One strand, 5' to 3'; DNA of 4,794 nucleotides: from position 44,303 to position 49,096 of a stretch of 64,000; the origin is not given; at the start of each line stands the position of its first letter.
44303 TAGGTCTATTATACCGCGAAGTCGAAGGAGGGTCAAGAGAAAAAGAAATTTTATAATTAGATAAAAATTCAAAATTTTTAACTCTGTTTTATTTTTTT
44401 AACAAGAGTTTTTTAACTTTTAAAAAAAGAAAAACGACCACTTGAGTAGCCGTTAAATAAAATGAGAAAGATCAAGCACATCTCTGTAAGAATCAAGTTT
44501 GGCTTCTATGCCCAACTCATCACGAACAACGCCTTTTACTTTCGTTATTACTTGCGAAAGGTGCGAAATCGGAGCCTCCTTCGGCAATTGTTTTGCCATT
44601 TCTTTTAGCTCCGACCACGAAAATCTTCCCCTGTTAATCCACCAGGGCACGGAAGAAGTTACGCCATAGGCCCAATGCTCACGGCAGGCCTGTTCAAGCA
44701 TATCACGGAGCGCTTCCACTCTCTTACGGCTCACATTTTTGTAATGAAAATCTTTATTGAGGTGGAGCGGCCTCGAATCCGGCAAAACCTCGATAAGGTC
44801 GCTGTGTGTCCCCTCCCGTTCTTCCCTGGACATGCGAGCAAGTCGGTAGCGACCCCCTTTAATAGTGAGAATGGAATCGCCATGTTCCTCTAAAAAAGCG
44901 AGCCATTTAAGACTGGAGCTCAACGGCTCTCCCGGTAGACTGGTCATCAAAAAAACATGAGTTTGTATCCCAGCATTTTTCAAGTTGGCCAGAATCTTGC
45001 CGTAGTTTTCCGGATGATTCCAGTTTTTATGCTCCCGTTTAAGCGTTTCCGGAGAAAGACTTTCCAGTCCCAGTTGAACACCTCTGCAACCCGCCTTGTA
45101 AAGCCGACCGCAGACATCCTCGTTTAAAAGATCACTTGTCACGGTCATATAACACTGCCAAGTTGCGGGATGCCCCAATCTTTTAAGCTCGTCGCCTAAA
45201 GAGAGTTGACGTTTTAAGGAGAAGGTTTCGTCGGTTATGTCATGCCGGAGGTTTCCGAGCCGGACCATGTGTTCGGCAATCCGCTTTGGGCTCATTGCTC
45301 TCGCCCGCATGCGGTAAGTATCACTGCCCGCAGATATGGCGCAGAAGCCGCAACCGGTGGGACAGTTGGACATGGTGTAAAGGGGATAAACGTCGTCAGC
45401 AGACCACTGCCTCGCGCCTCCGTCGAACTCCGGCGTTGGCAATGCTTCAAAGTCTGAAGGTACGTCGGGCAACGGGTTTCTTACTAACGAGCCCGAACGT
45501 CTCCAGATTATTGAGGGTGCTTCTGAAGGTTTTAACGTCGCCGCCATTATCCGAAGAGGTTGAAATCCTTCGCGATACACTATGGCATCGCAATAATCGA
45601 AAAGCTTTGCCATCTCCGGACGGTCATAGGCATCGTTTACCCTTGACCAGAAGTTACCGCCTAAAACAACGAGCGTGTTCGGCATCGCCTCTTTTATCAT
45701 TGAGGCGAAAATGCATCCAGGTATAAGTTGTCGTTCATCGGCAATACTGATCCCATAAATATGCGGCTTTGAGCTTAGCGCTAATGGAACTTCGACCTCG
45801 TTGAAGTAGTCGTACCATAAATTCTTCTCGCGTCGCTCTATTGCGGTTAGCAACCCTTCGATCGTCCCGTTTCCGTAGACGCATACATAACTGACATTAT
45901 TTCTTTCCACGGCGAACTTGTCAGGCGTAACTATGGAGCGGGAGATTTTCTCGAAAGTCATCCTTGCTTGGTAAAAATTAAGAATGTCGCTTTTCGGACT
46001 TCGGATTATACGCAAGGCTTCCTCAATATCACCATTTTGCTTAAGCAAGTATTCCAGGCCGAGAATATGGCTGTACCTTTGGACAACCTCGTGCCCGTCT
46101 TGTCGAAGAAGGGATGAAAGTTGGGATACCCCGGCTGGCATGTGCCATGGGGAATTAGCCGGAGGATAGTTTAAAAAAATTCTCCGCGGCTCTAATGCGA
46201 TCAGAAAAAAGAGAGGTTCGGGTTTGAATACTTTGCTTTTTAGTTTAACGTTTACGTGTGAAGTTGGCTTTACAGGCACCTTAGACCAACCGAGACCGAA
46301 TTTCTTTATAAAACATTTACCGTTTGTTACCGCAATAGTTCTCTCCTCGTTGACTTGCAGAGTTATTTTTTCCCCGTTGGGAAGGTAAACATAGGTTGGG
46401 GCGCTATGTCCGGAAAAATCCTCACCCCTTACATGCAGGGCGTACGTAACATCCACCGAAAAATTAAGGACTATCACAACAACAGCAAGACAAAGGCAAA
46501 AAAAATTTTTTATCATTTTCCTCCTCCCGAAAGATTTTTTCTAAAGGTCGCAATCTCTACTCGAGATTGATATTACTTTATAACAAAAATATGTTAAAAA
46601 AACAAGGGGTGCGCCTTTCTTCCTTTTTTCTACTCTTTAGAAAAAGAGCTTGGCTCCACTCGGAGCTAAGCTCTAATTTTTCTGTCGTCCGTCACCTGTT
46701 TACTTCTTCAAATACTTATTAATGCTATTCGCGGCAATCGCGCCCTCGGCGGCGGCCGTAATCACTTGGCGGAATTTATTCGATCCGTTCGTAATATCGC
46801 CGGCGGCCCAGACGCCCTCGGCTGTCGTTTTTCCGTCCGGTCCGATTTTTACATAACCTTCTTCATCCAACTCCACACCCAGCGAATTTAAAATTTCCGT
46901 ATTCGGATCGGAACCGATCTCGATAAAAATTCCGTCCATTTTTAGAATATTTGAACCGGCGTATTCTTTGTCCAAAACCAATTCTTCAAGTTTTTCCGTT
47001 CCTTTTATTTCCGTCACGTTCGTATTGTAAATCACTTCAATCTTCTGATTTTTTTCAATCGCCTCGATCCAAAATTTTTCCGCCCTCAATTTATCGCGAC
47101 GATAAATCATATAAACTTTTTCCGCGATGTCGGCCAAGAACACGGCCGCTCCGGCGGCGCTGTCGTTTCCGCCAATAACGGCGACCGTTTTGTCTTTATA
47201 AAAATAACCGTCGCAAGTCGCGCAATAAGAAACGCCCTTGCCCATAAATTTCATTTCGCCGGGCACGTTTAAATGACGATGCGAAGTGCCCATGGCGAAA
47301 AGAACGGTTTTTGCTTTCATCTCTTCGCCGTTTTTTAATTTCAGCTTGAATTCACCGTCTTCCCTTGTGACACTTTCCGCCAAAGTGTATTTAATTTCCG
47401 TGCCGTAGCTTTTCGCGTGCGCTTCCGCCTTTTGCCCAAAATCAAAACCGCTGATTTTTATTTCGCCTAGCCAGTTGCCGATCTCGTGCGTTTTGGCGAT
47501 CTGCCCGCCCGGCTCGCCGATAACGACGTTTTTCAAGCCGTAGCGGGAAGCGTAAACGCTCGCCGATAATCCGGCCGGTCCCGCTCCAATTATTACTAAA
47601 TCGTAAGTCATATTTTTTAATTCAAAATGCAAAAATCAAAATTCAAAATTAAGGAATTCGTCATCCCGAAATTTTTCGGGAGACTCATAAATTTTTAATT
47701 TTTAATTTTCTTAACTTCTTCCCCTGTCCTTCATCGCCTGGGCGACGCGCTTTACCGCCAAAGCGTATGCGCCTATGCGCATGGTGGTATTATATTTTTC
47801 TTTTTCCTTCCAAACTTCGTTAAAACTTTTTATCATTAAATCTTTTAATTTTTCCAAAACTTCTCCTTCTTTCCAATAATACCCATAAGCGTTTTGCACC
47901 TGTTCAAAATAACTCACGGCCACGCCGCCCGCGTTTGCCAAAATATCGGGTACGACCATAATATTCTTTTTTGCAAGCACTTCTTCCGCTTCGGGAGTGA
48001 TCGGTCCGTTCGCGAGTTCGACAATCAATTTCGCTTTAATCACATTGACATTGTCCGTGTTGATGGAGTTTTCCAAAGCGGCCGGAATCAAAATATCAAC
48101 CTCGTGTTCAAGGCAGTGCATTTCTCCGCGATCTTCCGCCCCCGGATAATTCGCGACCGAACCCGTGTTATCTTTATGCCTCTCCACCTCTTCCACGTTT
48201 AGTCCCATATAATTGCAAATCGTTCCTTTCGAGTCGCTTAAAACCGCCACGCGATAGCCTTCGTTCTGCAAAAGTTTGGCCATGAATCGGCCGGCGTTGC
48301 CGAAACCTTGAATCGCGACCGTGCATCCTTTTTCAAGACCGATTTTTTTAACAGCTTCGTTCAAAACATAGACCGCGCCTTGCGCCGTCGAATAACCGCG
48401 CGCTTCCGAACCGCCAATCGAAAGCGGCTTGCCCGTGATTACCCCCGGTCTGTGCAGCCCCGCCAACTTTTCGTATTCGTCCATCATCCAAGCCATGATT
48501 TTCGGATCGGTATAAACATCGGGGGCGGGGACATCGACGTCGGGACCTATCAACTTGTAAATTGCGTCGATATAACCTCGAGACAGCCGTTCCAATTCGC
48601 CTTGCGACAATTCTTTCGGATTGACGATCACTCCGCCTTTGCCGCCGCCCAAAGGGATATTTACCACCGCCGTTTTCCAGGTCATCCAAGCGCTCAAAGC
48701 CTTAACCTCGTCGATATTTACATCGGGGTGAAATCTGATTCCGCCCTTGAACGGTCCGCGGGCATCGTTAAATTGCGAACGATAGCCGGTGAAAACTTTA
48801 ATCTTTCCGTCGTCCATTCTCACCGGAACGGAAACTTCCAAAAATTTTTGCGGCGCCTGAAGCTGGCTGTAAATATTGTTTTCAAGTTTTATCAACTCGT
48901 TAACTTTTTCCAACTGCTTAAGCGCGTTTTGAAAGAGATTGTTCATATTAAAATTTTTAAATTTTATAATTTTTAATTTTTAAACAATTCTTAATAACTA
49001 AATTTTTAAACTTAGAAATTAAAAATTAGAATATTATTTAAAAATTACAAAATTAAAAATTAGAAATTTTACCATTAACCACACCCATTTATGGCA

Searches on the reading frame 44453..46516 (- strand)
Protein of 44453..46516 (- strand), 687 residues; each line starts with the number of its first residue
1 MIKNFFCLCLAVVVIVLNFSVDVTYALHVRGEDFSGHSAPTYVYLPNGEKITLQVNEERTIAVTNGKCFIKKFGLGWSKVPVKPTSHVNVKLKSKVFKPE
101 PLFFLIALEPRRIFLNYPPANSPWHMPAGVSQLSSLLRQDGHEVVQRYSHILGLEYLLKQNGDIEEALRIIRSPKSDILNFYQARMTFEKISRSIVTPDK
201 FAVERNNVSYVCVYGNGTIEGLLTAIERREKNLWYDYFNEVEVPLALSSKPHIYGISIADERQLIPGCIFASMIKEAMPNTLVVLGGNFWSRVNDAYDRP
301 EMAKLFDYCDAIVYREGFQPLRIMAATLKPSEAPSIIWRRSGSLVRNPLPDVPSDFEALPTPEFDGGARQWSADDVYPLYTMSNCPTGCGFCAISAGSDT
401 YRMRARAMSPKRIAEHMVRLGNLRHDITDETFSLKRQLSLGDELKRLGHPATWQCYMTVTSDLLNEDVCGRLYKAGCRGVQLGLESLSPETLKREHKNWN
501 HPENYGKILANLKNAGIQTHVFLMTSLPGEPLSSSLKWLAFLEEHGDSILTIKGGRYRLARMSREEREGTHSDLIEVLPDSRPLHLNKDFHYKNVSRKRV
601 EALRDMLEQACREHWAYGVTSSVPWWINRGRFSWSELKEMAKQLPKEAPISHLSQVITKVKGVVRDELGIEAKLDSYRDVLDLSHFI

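Call 8: search_protein_families(library=pfam, proteins=[window:44453-46516:-], max_evalue=0.001)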
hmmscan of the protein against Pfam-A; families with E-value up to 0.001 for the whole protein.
window:44453-46516:- (687 aa): 1 family
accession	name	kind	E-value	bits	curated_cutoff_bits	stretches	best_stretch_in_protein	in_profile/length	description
PF04055.27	Radical_SAM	-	5.4e-13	49.9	29.5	1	381-533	3-157/166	Radical SAM superfamily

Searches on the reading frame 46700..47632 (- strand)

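Call 7: search_protein_families(library=pfam, proteins=[window:46700-47632:-], max_evalue=0.001)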
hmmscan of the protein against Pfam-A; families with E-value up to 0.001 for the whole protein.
window:46700-47632:- (310 aa): 10 families
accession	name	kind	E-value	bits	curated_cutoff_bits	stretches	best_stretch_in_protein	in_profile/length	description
PF07992.20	Pyr_redox_2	-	4.9e-51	174.3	26.1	1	10-297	1-291/291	Pyridine nucleotide-disulphide oxidoreductase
PF13738.12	Pyr_redox_3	-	2.3e-24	86.6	30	2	82-278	101-305/305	Pyridine nucleotide-disulphide oxidoreductase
PF00070.33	Pyr_redox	-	9.8e-14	52.1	22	1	150-220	2-79/82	Pyridine nucleotide-disulphide oxidoreductase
PF01946.23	Thi4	-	7.3e-05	22.5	26.2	1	6-39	14-48/235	Thi4 family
PF00890.30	FAD_binding_2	-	0.0001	22.1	20.4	0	11-40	1-29/414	FAD binding domain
PF03486.20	HI0933_like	-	0.00017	21.6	50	0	11-39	2-30/244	HI0933-like protein Rossmann domain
PF12831.13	FAD_oxidored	-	0.00041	20.2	27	0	11-40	1-30/416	FAD dependent oxidoreductase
PF05834.18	Lycopene_cycl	-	0.00045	19.8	23.4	0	11-54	1-44/380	Lycopene cyclase protein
PF01266.30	DAO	-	0.0005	20.1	27.9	0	11-46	1-35/353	FAD dependent oxidoreductase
PF01494.25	FAD_binding_3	-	0.001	18.8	22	0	10-38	2-30/349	FAD binding domain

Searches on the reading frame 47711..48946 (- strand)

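Call 7: search_protein_families(library=pfam, proteins=[window:47711-48946:-], max_evalue=0.001)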
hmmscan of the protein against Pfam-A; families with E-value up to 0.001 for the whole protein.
window:47711-48946:- (411 aa): 2 families
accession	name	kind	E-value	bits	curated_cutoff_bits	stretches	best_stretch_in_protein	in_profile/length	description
PF00208.27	ELFV_dehydrog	-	2.3e-75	253.8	23.4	1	178-409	1-241/241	Glutamate/Leucine/Phenylalanine/Valine dehydrogenase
PF02812.23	ELFV_dehydrog_N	-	4.9e-59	198.1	25.3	1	32-160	1-129/129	Glu/Leu/Phe/Val dehydrogenase, dimerisation domain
